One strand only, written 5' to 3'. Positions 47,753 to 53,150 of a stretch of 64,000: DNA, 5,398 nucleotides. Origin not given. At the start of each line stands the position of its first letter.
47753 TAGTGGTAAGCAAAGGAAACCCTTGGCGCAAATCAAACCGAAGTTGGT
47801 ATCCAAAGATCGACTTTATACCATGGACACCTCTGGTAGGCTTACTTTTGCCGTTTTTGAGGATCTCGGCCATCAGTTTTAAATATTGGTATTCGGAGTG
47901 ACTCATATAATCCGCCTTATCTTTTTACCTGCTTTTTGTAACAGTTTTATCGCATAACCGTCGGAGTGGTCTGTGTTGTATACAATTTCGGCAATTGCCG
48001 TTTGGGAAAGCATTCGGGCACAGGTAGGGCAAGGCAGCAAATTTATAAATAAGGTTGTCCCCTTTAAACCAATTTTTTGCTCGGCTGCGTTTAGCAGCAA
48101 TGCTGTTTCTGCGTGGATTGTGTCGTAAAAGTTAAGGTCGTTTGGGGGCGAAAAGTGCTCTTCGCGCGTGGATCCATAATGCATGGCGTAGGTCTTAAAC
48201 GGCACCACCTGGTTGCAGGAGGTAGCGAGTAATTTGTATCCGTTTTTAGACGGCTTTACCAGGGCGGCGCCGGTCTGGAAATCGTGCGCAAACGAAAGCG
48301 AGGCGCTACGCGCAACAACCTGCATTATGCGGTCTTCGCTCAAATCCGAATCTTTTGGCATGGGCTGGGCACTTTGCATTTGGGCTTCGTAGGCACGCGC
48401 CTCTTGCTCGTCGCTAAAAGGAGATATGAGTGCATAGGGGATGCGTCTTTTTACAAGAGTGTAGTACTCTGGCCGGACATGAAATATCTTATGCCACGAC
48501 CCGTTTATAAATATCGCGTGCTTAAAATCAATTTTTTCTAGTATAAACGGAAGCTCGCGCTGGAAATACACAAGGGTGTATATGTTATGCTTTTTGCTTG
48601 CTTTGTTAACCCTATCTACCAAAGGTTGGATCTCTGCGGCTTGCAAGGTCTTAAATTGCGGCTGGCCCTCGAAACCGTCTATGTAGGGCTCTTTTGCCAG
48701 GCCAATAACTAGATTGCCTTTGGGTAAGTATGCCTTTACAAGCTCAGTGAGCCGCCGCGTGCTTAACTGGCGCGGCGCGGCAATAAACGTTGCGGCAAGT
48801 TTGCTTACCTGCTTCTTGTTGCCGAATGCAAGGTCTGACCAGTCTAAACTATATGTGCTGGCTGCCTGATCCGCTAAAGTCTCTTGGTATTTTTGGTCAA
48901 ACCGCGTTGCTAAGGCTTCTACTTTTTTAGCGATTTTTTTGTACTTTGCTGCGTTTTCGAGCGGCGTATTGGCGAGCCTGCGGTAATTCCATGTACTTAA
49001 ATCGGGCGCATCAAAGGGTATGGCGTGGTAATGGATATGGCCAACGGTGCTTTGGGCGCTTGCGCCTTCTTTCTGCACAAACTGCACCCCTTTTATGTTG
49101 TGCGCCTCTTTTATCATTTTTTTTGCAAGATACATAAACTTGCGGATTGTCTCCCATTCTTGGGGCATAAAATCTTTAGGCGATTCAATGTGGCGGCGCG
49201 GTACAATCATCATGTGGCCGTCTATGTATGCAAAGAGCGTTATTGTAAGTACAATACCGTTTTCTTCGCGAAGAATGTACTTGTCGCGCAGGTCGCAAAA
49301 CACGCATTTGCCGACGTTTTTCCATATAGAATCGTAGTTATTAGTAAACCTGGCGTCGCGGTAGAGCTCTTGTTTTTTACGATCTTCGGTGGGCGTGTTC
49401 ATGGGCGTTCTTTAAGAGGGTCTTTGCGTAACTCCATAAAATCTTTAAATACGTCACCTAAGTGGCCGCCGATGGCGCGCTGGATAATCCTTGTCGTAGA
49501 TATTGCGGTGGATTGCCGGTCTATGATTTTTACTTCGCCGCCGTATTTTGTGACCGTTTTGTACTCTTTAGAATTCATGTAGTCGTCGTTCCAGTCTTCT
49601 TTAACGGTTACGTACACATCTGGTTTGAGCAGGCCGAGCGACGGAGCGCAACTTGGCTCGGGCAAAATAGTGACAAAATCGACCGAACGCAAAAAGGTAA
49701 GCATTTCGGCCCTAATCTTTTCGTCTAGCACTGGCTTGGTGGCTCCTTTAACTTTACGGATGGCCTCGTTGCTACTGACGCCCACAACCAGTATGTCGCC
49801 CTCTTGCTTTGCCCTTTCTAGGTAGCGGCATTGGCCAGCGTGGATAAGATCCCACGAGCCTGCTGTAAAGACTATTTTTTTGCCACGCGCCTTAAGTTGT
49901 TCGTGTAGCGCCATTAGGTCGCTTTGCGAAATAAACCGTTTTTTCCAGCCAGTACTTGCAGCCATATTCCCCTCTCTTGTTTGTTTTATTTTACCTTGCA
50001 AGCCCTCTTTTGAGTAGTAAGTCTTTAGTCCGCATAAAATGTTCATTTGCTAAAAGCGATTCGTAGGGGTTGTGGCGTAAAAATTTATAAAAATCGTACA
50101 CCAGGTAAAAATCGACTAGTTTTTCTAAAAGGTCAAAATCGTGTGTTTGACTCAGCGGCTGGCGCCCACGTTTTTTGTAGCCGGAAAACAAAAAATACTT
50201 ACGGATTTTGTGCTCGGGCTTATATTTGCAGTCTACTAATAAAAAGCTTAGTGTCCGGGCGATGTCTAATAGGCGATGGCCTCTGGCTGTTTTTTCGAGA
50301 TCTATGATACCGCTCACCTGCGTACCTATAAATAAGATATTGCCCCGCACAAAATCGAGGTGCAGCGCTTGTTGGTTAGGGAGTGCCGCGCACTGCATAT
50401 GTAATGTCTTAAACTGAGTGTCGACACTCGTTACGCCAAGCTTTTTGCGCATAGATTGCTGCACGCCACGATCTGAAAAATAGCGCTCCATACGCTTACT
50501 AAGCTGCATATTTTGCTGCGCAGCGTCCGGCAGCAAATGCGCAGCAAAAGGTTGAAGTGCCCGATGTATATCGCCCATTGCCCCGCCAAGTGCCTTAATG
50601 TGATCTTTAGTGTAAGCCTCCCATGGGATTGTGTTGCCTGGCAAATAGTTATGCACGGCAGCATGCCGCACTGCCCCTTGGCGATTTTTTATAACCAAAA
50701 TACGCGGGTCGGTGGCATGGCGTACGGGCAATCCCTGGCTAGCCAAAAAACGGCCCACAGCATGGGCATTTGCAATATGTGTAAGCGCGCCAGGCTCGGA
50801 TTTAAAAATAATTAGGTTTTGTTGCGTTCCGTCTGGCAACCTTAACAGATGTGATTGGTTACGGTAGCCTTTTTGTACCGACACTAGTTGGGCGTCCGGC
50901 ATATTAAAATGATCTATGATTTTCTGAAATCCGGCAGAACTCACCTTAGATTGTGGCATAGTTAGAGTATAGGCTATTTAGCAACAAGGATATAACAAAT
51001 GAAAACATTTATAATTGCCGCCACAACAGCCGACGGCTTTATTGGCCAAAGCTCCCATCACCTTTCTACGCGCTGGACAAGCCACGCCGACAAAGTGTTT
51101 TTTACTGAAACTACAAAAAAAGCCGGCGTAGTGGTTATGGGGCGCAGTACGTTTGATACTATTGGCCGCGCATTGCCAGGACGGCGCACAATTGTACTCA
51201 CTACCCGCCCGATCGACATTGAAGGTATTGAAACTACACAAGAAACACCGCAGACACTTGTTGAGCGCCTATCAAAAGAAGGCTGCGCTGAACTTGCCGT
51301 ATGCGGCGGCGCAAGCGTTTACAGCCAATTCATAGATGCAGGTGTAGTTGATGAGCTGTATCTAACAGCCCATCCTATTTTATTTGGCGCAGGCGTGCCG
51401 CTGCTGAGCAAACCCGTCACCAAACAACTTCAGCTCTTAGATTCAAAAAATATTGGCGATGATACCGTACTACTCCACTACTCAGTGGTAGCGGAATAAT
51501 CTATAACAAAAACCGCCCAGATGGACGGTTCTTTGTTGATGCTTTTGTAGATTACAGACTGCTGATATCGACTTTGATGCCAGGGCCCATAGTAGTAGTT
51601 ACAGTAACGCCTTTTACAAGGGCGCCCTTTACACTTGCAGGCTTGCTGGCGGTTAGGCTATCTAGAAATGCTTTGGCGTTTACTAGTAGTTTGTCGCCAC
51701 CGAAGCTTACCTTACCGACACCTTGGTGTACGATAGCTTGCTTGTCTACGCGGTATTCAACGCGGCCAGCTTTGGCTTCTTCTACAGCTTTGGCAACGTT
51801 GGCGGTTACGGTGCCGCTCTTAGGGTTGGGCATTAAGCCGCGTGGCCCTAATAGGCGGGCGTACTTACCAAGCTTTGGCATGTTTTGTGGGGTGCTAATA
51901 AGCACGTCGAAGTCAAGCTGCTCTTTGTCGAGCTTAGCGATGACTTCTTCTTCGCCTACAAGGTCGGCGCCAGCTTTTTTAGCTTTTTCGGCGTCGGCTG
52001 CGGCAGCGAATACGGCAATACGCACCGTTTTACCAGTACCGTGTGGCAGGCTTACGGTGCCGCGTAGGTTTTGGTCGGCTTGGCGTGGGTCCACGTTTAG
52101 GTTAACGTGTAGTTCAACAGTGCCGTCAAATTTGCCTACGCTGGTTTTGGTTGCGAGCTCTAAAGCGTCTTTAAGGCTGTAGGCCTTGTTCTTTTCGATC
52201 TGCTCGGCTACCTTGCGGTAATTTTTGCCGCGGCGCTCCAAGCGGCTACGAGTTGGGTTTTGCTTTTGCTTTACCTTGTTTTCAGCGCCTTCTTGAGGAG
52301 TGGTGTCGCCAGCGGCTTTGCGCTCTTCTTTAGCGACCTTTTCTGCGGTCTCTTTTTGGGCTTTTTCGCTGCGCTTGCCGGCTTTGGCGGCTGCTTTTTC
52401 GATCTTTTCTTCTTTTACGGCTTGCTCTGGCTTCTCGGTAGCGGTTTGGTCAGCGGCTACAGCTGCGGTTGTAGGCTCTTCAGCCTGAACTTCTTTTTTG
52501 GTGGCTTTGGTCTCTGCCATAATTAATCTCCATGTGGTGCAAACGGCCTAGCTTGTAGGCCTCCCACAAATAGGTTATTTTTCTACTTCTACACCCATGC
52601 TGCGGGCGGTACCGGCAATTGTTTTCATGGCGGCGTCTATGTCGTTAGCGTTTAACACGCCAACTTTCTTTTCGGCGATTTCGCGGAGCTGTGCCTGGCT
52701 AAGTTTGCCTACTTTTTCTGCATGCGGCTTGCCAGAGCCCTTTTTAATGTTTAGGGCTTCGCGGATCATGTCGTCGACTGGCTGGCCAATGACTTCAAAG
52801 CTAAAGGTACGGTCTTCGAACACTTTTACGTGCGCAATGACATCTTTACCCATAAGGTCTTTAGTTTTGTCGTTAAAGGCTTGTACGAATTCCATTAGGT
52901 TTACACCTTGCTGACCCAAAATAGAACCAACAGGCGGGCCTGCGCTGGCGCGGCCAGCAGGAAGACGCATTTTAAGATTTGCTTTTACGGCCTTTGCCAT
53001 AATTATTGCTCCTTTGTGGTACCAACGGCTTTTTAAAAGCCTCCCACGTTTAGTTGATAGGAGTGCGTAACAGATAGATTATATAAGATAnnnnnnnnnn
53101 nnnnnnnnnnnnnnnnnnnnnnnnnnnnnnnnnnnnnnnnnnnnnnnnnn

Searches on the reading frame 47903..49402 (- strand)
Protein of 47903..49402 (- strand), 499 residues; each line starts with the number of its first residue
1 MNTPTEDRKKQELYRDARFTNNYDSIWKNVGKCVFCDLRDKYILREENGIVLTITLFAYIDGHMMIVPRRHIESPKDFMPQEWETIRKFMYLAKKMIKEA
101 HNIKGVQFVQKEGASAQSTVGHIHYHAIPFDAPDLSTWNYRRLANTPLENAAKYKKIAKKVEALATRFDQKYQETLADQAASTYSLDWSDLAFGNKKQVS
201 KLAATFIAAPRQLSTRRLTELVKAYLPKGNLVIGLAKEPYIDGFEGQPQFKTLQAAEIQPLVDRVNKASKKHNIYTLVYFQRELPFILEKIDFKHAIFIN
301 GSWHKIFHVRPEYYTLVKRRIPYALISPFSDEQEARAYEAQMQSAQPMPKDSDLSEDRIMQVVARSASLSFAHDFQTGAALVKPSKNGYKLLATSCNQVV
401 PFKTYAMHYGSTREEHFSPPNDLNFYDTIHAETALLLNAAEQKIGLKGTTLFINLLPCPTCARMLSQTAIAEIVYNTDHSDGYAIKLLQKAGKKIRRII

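Call 37: search_protein_families(library=pfam, proteins=[window:47903-49402:-], max_evalue=0.001)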
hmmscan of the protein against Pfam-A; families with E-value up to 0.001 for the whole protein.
window:47903-49402:- (499 aa): 5 families
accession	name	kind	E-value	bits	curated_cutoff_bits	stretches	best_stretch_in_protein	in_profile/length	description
PF00383.29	dCMP_cyt_deam_1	-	8.1e-12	45.4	25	1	358-476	6-101/102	Cytidine and deoxycytidylate deaminase zinc-binding region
PF01230.28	HIT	-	3.9e-10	40.7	21.5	1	43-129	8-94/98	HIT domain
PF14437.12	MafB19-deam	-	7.3e-09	36.1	27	1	390-484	34-108/142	MafB19-like deaminase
PF11969.13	DcpS_C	-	2.7e-07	31.5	24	1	33-131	2-103/114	Scavenger mRNA decapping enzyme C-term binding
PF04677.20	CwfJ_C_1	-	0.00018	21.8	21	1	30-132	11-111/122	Protein similar to CwfJ C-terminus 1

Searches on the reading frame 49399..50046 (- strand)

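Call 37: search_protein_families(library=pfam, proteins=[window:49399-50046:-], max_evalue=0.001)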
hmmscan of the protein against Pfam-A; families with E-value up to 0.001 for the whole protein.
window:49399-50046:- (215 aa): 1 family
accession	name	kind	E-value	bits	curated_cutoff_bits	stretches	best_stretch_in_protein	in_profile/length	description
PF01467.32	CTP_transf_like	-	8.8e-13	49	21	1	61-190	2-133/133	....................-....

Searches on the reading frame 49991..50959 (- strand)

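Call 37: search_protein_families(library=pfam, proteins=[window:49991-50959:-], max_evalue=0.001)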
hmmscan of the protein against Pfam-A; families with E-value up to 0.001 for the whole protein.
window:49991-50959:- (322 aa): 1 family
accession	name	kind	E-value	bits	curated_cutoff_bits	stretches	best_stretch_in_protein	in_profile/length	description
PF01636.29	APH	-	4.1e-15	56.6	23.2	1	30-239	7-212/239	Phosphotransferase enzyme family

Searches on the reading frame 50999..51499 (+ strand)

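Call 71: search_protein_families(library=pfam, proteins=[window:50999-51499:+], max_evalue=0.001)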
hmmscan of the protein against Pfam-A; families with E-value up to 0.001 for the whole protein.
window:50999-51499:+ (166 aa): 2 families
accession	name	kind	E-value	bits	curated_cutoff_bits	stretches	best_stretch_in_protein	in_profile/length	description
PF00186.24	DHFR_1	-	1.8e-20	73.7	25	1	5-123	4-114/159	Dihydrofolate reductase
PF01872.23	RibD_C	-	1.5e-19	71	24.1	1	63-158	96-197/197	RibD C-terminal domain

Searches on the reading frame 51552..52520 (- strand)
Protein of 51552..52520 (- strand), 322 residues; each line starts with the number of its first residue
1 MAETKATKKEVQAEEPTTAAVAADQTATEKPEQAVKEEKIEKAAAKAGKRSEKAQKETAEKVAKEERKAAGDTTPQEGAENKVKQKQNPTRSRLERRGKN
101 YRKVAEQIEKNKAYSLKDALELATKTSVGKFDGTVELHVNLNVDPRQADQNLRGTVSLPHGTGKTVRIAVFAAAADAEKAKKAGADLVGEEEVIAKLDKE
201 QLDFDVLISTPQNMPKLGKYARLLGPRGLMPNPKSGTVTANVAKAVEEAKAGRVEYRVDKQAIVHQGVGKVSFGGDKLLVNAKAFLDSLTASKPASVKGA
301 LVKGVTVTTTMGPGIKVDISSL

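Call 37: search_protein_families(library=pfam, proteins=[window:51552-52520:-], max_evalue=0.001)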
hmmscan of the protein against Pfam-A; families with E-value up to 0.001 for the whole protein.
window:51552-52520:- (322 aa): 1 family
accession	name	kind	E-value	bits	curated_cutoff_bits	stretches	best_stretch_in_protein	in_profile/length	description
PF00687.26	Ribosomal_L1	-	2.1e-59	200.9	32.2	1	125-313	3-198/198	Ribosomal protein L1p/L10e family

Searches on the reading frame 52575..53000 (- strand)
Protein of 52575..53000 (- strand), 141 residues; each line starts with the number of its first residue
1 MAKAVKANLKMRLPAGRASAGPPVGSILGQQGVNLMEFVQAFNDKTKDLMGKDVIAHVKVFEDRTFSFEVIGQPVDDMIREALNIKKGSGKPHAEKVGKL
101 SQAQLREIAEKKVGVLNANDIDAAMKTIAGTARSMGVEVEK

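Call 71: search_protein_families(library=pfam, proteins=[window:52575-53000:-], max_evalue=0.001)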
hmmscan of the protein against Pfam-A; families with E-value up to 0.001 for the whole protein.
window:52575-53000:- (141 aa): 2 families
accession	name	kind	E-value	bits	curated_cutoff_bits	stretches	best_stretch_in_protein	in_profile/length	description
PF00298.24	Ribosomal_L11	-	1.7e-22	80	21.4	1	74-139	4-69/69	Ribosomal protein L11, RNA binding domain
PF03946.19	Ribosomal_L11_N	-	1.8e-19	69.7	32.9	1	10-66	2-58/58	Ribosomal protein L11, N-terminal domain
